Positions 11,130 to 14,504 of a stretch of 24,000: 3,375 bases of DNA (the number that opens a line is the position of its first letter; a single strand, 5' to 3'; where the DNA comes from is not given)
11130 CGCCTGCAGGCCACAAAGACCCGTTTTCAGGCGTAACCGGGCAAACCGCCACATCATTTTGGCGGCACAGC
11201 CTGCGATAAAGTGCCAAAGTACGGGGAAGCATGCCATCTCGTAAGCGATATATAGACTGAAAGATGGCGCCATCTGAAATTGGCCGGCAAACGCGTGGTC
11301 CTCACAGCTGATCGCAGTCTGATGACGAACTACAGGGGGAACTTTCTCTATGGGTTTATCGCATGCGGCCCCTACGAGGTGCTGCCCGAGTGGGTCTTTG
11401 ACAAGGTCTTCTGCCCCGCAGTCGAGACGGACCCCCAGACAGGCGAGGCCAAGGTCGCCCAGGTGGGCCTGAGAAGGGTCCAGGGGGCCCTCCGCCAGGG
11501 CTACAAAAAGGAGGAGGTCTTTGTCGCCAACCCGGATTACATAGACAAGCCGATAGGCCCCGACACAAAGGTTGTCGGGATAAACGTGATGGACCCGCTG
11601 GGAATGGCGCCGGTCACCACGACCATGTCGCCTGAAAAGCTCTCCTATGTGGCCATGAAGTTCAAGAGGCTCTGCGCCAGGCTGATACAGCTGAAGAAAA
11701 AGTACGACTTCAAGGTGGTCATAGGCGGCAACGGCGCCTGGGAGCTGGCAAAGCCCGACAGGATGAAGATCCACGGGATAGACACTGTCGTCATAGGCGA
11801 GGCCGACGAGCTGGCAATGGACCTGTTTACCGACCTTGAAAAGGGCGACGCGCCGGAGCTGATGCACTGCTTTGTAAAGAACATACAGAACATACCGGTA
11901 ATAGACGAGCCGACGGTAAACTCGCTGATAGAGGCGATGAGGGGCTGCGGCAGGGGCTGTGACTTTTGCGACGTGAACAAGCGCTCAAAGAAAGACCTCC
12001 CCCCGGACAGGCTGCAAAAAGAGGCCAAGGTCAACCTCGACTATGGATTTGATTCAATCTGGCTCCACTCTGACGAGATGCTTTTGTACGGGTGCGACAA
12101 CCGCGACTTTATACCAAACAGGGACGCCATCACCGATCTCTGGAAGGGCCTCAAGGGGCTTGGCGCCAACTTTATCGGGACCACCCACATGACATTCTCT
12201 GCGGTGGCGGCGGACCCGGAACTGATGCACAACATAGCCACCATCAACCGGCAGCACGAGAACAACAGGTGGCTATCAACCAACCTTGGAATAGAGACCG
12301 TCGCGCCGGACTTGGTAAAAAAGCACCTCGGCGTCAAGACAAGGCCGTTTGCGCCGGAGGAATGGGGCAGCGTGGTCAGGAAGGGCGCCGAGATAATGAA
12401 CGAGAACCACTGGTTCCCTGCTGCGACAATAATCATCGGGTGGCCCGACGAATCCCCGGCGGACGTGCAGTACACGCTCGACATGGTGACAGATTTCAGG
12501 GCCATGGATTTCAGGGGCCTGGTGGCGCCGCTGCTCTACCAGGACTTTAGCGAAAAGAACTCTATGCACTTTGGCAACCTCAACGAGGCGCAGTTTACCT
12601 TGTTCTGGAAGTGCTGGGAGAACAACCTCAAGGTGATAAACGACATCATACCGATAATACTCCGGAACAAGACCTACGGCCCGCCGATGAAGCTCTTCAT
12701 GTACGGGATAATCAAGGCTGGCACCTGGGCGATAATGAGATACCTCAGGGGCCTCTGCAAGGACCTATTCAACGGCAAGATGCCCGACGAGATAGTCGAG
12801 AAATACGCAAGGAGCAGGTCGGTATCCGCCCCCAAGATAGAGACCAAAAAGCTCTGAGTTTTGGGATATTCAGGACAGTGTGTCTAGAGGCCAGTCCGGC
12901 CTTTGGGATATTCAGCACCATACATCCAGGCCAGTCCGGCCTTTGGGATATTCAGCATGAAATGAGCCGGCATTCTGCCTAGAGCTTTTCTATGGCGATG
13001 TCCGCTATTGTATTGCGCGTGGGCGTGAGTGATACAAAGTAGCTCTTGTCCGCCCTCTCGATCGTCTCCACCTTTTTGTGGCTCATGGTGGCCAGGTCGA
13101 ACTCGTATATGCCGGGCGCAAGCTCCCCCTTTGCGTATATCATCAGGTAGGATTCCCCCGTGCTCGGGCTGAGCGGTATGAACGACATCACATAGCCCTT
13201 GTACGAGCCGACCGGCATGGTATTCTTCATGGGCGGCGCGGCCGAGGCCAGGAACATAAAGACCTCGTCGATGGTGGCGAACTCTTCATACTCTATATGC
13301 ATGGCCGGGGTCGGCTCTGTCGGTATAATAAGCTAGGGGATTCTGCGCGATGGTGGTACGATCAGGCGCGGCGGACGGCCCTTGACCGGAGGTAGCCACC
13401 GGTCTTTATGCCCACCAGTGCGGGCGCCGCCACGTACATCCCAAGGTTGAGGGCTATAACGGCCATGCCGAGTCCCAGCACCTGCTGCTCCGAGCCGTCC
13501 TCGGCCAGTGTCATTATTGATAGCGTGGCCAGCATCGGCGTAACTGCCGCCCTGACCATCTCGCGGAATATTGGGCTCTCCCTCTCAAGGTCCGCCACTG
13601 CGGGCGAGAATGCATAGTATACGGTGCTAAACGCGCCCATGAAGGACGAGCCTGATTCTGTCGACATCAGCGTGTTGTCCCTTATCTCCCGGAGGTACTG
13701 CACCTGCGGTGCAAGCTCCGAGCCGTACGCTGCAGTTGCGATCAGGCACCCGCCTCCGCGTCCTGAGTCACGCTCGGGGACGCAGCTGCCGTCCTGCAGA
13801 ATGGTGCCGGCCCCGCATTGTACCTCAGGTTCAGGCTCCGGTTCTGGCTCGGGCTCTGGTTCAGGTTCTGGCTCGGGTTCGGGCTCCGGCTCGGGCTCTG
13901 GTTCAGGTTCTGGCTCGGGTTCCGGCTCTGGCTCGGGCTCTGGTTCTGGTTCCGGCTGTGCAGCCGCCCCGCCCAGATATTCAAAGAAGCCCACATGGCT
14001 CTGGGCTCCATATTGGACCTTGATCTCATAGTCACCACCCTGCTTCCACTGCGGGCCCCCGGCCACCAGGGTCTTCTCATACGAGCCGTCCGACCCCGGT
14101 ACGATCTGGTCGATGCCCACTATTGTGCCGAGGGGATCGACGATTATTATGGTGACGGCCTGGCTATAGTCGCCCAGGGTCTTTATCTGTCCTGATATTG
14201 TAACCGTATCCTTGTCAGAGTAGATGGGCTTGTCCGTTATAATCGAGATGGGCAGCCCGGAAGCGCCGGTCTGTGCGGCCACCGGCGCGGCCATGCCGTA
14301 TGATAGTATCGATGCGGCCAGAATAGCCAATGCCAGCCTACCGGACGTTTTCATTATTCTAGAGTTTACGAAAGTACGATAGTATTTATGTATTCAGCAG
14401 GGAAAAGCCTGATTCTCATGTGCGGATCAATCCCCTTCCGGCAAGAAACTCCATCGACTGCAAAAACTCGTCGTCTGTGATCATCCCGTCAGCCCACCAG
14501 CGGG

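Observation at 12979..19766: Same-strand block: 2-domain MCO > ZIP permease > 1039-aa surface protein > (PE)22 surface protein > 107-aa protein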

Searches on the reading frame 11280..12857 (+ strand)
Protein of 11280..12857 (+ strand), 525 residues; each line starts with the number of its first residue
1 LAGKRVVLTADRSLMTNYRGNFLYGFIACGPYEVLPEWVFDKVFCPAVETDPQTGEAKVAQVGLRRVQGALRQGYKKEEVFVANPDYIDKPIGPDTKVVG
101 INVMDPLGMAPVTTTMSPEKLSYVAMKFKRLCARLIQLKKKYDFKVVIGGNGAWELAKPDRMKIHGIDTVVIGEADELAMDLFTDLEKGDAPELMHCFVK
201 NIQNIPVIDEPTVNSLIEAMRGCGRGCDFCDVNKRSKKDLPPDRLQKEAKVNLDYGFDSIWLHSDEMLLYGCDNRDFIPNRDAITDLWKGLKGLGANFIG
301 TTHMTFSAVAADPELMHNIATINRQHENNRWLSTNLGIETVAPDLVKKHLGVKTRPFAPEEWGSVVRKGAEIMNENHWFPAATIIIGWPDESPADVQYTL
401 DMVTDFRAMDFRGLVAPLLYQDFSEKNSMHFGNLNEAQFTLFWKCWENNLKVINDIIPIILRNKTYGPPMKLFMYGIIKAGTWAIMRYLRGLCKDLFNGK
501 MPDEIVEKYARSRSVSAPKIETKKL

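Call 3: search_protein_families(library=pfam, proteins=[window:11280-12857:+], max_evalue=0.01)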
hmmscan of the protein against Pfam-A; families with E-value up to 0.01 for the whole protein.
window:11280-12857:+ (525 aa): 1 family
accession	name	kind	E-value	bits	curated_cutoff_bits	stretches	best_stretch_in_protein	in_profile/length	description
PF04055.27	Radical_SAM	-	8.4e-08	33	29.5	1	218-402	2-165/166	Radical SAM superfamily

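Call 4: search_protein_families(library=ncbifam, proteins=[window:11280-12857:+], max_evalue=0.01)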
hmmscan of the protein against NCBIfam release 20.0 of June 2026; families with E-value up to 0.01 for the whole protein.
window:11280-12857:+ (525 aa): 7 families
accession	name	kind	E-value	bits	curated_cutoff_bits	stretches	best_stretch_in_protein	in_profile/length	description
TIGR04013.1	B12_SAM_MJ_1487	hypoth_equivalog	3.8e-13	49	251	1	121-406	49-333/382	TIGR04013 family B12-binding domain/radical SAM domain-containing protein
TIGR00089.1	TIGR00089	subfamily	8e-11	41.4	251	1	132-287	59-211/429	MiaB/RimO family radical SAM methylthiotransferase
TIGR01578.1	MiaB-like-B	hypoth_equivalog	5.9e-06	25.3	314.7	1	198-276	119-198/421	tRNA (N(6)-L-threonylcarbamoyladenosine(37)-C(2))-methylthiotransferase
TIGR01574.1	miaB-methiolase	equivalog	5.3e-05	22.4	355.3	1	134-406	61-325/437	tRNA (N6-isopentenyl adenosine(37)-C2)-methylthiotransferase MiaB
TIGR04014.1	B12_SAM_MJ_0865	equivalog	0.001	17.9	360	1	214-408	160-338/434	methyl-coenzyme M reductase glutamine C-methyltransferase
TIGR01125.1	TIGR01125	equivalog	0.0014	17.8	356.95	1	211-407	134-317/432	30S ribosomal protein S12 methylthiotransferase RimO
TIGR04072.2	rSAM_ladder_B12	equivalog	0.0093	14.6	360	0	134-204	88-158/443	lipid biosynthesis B12-binding/radical SAM protein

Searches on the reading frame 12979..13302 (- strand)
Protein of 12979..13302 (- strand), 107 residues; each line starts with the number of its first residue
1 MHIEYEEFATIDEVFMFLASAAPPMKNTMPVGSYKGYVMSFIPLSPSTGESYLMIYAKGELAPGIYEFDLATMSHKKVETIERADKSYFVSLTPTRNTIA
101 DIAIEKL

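Call 3: search_protein_families(library=pfam, proteins=[window:12979-13302:-], max_evalue=0.01)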
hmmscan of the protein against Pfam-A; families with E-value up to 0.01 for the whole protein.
window:12979-13302:- (107 aa): 0 families

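Call 4: search_protein_families(library=ncbifam, proteins=[window:12979-13302:-], max_evalue=0.01)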
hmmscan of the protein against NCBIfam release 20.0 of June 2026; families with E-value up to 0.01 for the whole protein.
window:12979-13302:- (107 aa): 0 families

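Call 6: search_protein_families(library=pfam, proteins=[window:12979-13302:-], max_evalue=10)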
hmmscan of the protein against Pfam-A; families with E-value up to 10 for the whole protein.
window:12979-13302:- (107 aa): 0 families

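Call 71: search_solved_structures(query=window:12979-13302:-, max_evalue=10)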
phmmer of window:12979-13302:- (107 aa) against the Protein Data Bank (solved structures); distinct sequences matched with E-value up to 10: 0.
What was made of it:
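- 12979..13302 (-): 107-aa acidic protein with no signal peptide and no TM segment. It is highly conserved (~74% identity) and its function is unknown. It is convergent with, and overlaps the stop of, the radical-SAM gene. No hit in Pfam, NCBIfam or PDB (calls 3, 4, 6, 71).
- Tried and rejected: p107 has no hit in Pfam, NCBIfam or PDB (calls 3, 4, 6, 71).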

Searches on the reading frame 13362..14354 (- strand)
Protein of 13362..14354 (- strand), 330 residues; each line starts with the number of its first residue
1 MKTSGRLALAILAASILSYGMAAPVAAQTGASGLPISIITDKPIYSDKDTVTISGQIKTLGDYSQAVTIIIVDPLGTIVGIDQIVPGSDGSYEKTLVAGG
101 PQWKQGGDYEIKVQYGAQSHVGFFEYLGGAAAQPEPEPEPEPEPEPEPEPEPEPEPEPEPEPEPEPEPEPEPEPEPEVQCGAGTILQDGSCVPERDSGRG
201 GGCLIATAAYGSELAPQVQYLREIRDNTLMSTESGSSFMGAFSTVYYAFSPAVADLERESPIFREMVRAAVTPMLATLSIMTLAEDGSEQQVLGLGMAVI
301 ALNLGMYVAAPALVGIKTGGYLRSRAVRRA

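Call 3: search_protein_families(library=pfam, proteins=[window:13362-14354:-], max_evalue=0.01)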
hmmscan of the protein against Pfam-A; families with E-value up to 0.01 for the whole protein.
window:13362-14354:- (330 aa): 2 families
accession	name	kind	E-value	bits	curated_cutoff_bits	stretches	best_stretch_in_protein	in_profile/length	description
PF05887.16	Trypan_PARP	-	1.9e-17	63.9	100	1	131-185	58-116/134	Procyclic acidic repetitive protein (PARP)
PF05616.18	Neisseria_TspB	-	0.0047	15.9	20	1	129-200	333-403/517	Neisseria meningitidis TspB protein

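Call 4: search_protein_families(library=ncbifam, proteins=[window:13362-14354:-], max_evalue=0.01)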
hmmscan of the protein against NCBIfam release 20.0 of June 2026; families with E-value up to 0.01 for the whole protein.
window:13362-14354:- (330 aa): 7 families
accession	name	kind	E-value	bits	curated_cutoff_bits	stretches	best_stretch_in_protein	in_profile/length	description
NF041770.1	CFI_box_CTERM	domain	2.1e-22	78.7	40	1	203-274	1-68/69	CFI-box-CTERM domain-containing protein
NF037973.1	metallo_SslE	exception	2.7e-07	28.3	3000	1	129-177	41-89/1519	lipoprotein metalloprotease SslE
NF008084.0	PRK10819.1-5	equivalog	3.9e-06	26.9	315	1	131-177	56-109/249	TonB system transport protein TonB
NF011521.0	PRK14960.1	equivalog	0.0001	20.9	1228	1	137-172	410-442/702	DNA polymerase III subunit gamma/tau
TIGR02927.1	SucB_Actino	equivalog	0.00024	20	423.45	1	128-178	201-253/579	2-oxoglutarate dehydrogenase, E2 component, dihydrolipoamide succinyltransferase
NF005844.0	PRK07764.1-3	equivalog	0.0037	16.1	964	1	129-173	430-474/841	DNA polymerase III subunit gamma and tau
TIGR04526.1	predic_Ig_block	subfamily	0.0046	15.9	150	1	137-174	79-120/693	putative immunoglobulin-blocking virulence protein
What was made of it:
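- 13362..14354 (-): 330-aa membrane-anchored stalk protein. It has a signal peptide, an MG2-like head (residues ~42-119, window 13998-14231), a (PE)22 linker (13824-13955), a Cys-loop, a CFI-box-CTERM domain (residues 203-274) and a C-terminal TM helix (291-317) with a basic tail. NCBIfam NF041770 at 78.7 bits against a cut-off of 40 (call 4).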

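Call 72: search_solved_structures(query=window:13362-14354:-, max_evalue=1)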
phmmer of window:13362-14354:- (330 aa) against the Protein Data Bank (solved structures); distinct sequences matched with E-value up to 1: 16.
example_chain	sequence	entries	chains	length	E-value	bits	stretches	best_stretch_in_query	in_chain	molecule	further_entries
23px_A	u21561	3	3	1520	1.3e-07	34.5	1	129-177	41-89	Putative lipoprotein AcfD homolog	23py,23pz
7top_PR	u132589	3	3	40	0.03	16.8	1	135-176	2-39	PR20 | PR20, ALS/FTD dipeptide repeat protein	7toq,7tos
9skq_B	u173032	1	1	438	0.043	16.3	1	142-194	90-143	G2/mitotic-specific cyclin-B1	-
7nj0_C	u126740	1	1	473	0.048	16.2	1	142-194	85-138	G2/mitotic-specific cyclin-B1,G2/mitotic-specific cyclin-B1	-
9y7v_D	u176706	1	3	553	0.054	16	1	121-171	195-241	Dihydrolipoyllysine-residue acetyltransferase component of pyruvate dehydrogenase complex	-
24kr_D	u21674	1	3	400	0.09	15.3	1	135-182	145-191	Heavy chain antibody G2.3-Fc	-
9cca_G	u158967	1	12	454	0.1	15.1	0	133-168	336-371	Circumsporozoite protein,Pyridoxal 5'-phosphate synthase subunit PDX2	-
8p5r_A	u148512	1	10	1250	0.12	14.9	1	132-182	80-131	Multifunctional 2-oxoglutarate metabolism enzyme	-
6nu2_s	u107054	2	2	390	0.13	14.7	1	161-176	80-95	39S ribosomal protein S30, mitochondrial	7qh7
3j7y_s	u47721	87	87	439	0.15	14.5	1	161-176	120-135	mS30 | mL65 (mS30) | 39S ribosomal protein S30, mitochondrial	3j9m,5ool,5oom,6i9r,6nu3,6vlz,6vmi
7a5f_s3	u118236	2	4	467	0.17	14.4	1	161-176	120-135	39S ribosomal protein S30, mitochondrial,39S ribosomal protein S30, mitochondrial,39S ribo | 39S ribosomal protein S30, mitochondrial,39S ribosomal protein S30,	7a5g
6ncl_a0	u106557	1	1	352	0.43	13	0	133-176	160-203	P14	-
8so3_D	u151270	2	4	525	0.45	13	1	149-168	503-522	Lymphocyte activation gene 3 protein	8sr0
7rro_H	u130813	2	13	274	0.47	12.9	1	116-167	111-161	Protein FAM166B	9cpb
9p1v_A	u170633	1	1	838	0.63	12.5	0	138-165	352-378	Histidine triad protein D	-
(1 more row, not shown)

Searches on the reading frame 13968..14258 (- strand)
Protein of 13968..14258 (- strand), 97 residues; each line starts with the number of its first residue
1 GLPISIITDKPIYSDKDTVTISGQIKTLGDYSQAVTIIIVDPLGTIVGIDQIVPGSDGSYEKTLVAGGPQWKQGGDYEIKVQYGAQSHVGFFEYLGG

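Call 62: search_protein_families(library=pfam, proteins=[window:13968-14258:-], max_evalue=10)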
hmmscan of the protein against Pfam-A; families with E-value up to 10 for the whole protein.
seq(97 aa): 1 family
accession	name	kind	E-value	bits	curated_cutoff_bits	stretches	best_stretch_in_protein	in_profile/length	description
PF01835.25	MG2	-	0.0015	19.3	32.8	1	6-84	4-83/96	MG2 domain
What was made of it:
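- On SlaB-like S-layer anchor: There is a weak MG2 hit at E 0.0015 (call 62).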

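Call 63: search_protein_families(library=ncbifam, proteins=[window:13968-14258:-], max_evalue=10)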
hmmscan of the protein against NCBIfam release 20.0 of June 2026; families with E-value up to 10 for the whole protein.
seq(97 aa): 0 families
